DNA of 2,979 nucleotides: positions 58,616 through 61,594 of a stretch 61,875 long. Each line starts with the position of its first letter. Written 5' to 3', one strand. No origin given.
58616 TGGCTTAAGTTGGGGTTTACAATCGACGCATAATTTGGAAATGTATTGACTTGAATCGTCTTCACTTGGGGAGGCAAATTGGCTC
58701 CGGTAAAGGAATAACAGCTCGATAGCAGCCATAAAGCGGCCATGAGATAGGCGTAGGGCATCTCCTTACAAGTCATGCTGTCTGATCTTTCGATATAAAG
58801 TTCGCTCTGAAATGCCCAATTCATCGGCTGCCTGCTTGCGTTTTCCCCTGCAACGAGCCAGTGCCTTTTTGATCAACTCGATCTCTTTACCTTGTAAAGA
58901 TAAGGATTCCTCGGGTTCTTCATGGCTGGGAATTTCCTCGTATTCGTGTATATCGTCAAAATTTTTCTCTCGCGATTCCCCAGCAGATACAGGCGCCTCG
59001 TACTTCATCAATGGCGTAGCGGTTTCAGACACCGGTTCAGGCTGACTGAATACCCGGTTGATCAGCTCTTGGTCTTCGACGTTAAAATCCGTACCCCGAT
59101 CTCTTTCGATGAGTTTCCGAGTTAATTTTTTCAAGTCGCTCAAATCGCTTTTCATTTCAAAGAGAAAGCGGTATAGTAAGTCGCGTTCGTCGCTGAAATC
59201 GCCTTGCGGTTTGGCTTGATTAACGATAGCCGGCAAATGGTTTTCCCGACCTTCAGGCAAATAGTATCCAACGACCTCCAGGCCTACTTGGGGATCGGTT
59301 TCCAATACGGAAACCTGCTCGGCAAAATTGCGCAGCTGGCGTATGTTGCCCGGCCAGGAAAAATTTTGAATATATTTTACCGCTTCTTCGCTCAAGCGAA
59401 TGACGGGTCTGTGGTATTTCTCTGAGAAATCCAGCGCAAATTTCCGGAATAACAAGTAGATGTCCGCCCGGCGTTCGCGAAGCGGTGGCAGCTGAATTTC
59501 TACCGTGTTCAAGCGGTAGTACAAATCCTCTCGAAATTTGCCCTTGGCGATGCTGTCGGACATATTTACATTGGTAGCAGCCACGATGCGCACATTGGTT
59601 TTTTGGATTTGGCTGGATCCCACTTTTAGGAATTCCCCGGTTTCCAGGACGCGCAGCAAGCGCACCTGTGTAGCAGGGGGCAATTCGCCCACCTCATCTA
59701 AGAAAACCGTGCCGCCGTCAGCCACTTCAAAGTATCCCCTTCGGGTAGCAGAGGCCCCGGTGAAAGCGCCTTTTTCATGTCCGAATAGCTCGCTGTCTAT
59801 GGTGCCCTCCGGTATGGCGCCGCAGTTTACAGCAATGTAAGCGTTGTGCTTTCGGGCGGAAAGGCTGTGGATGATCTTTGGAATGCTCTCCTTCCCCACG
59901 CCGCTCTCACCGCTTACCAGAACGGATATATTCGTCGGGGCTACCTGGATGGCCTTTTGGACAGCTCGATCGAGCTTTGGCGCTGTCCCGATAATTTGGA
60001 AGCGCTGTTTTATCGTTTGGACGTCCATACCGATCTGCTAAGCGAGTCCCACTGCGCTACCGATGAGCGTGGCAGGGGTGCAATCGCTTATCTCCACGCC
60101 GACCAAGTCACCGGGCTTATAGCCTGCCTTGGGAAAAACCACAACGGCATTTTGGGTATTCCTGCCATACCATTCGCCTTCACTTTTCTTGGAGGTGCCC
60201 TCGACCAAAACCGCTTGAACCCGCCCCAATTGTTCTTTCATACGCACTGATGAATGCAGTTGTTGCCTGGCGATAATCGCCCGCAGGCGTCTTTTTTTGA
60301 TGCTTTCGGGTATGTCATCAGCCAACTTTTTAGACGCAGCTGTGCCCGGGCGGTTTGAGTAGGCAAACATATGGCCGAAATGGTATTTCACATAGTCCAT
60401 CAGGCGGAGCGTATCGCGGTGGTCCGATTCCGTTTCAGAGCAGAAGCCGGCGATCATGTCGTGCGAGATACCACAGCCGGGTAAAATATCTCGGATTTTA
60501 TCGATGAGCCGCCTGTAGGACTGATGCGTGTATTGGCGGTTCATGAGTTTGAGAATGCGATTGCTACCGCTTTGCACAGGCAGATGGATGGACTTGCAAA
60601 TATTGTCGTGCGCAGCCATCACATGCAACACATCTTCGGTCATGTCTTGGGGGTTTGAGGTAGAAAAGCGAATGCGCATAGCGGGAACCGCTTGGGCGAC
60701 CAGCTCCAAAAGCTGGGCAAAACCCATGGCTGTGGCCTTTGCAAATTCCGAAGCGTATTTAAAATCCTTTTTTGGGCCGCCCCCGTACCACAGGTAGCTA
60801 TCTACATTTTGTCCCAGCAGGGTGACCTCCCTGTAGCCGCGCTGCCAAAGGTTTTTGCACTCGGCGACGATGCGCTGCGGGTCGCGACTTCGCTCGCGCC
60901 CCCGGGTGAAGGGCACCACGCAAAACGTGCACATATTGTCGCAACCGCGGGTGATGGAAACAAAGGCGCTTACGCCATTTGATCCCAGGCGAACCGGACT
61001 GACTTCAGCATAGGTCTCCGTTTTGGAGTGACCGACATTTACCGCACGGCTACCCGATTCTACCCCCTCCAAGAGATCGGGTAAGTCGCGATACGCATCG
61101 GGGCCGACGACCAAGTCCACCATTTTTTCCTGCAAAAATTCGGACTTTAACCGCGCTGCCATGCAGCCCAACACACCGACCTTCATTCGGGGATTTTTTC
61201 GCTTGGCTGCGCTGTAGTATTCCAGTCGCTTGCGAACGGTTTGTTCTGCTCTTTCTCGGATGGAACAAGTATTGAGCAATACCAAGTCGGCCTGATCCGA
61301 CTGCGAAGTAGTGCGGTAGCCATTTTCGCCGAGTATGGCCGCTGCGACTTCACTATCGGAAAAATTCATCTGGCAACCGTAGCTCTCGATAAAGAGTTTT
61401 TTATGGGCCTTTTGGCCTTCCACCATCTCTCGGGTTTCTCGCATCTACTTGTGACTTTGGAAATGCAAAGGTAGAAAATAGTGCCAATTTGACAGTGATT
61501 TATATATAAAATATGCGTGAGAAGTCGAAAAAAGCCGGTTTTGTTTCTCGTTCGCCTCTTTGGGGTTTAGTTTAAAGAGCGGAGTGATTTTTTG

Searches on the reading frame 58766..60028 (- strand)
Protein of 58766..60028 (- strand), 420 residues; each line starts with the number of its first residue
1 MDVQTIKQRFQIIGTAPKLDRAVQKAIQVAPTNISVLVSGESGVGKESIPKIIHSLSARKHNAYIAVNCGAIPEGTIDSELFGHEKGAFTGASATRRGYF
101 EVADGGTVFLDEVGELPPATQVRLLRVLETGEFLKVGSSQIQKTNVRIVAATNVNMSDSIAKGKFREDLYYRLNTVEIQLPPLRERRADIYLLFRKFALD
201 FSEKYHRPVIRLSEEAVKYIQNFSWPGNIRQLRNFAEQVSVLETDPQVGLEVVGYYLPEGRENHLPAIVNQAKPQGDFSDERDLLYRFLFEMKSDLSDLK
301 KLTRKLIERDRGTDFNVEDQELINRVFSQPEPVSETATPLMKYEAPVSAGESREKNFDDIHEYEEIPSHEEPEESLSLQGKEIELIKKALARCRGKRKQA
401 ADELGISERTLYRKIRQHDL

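Call 96: find_encoding_contigs(protein=window:58766-60028:-, flank=10000, max_places=3)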
Protein window:58766-60028:- (420 aa): 1 contig read that carries it; 1 place shown.
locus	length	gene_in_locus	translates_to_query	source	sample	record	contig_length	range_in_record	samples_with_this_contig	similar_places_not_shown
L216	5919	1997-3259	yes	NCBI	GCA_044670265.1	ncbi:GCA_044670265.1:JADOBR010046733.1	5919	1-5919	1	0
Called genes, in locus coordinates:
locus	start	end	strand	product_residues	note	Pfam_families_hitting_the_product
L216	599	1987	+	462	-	PF00919:UPF0004, PF04055:Radical_SAM, PF01938:TRAM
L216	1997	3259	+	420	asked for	PF00158:Sigma54_activat, PF14532:Sigma54_activ_2, PF07724:AAA_2 (weak), PF07728:AAA_5 (weak), PF25601:AAA_lid_14, PF02954:HTH_8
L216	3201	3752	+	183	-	PF04390:LptE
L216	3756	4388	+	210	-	-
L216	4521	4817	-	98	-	-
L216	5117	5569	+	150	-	PF01936:NYN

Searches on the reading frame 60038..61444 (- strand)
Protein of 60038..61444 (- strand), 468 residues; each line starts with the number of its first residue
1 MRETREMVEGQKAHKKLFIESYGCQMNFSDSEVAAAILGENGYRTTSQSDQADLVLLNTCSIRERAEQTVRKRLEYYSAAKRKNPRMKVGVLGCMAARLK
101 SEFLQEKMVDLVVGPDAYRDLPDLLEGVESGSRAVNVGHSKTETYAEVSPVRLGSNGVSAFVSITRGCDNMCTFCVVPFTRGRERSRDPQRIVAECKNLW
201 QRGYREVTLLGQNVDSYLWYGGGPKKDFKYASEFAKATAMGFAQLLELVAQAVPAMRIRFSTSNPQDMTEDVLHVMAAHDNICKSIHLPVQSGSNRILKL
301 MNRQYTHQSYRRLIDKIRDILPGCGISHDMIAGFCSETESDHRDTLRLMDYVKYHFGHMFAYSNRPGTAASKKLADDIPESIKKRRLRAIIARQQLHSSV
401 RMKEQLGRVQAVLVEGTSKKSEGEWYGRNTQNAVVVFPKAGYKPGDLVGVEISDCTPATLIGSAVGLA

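Call 38: find_encoding_contigs(protein=window:60038-61444:-, flank=10000, max_places=4)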
Protein window:60038-61444:- (468 aa): no gene with exactly this product is on record in the collection.
